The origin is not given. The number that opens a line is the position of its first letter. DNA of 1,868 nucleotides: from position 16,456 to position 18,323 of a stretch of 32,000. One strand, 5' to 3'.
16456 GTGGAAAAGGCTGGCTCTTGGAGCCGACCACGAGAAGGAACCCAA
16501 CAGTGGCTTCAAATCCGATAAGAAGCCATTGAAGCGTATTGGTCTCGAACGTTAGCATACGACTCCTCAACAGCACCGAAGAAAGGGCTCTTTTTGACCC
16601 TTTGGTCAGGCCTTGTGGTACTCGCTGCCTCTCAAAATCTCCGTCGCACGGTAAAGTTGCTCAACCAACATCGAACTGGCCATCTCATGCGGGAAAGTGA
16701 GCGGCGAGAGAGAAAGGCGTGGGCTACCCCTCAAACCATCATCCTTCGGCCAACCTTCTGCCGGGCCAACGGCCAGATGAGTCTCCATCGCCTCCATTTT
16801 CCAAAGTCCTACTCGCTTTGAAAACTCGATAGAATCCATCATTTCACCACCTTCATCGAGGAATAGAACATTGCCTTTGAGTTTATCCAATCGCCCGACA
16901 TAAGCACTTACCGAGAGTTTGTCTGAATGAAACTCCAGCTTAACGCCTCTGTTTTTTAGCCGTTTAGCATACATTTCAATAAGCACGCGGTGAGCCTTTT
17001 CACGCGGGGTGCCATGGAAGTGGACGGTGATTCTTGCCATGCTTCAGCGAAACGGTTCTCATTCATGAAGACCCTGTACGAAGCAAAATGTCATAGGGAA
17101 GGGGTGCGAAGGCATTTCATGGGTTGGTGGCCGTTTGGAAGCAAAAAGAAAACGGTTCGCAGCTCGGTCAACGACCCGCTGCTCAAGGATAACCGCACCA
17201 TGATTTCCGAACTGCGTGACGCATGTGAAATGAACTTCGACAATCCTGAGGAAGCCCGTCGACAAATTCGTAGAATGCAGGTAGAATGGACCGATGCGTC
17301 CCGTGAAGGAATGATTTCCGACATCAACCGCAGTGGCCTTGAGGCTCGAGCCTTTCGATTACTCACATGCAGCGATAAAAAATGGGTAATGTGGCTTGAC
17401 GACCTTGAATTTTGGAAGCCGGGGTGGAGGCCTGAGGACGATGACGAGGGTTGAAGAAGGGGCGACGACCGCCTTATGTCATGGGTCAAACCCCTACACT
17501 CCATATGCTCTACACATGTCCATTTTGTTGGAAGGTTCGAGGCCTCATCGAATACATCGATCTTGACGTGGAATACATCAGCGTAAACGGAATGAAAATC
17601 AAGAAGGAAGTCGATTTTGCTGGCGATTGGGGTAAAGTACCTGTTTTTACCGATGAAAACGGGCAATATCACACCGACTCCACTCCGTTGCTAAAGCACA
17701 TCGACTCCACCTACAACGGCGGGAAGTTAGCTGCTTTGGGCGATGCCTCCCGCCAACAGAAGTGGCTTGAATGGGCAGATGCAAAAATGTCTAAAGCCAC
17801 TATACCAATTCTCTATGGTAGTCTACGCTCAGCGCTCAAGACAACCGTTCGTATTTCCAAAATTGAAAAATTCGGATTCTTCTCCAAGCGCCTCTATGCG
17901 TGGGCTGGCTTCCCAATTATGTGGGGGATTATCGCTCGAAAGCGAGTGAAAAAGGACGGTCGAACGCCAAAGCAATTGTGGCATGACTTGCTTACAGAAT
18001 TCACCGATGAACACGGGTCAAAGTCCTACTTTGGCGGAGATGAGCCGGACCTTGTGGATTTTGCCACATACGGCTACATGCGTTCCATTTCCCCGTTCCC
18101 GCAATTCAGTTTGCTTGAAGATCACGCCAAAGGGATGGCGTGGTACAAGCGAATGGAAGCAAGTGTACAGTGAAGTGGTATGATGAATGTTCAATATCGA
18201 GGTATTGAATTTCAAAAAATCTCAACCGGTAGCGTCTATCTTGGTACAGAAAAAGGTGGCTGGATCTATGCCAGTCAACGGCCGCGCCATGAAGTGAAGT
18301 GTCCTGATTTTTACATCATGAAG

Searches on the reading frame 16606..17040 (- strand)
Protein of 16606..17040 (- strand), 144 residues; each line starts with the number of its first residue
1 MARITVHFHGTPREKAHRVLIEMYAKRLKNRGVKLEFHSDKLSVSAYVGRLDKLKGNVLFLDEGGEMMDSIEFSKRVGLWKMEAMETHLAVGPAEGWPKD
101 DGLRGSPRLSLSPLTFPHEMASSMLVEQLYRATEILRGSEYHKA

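Call 9: search_protein_families(library=pfam, proteins=[window:16606-17040:-], max_evalue=0.001)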
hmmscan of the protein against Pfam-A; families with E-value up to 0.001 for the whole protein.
window:16606-17040:- (144 aa): 1 family
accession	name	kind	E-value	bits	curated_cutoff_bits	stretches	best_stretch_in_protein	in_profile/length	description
PF02590.22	SPOUT_MTase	-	8.9e-25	87.9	27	1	3-142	2-154/154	Predicted SPOUT methyltransferase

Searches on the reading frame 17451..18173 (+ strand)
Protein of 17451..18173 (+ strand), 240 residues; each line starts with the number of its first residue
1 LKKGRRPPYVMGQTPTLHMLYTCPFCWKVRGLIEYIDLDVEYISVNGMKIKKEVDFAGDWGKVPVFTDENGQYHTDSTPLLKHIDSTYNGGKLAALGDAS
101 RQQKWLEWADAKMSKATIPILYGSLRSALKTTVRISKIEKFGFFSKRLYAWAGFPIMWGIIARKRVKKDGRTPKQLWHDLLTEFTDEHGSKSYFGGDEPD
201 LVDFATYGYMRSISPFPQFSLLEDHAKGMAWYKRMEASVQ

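Call 9: search_protein_families(library=pfam, proteins=[window:17451-18173:+], max_evalue=0.001)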
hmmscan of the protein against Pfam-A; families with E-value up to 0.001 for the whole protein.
window:17451-18173:+ (240 aa): 3 families
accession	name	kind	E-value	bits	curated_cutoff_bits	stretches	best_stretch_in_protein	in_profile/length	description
PF13417.12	GST_N_3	-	6.8e-12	46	22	1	17-90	1-73/75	Glutathione S-transferase, N-terminal domain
PF13409.12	GST_N_2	-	7.4e-08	33.3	25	1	22-86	1-69/70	Glutathione S-transferase, N-terminal domain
PF00462.30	Glutaredoxin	-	0.00038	21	22.9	1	19-65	5-52/60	Glutaredoxin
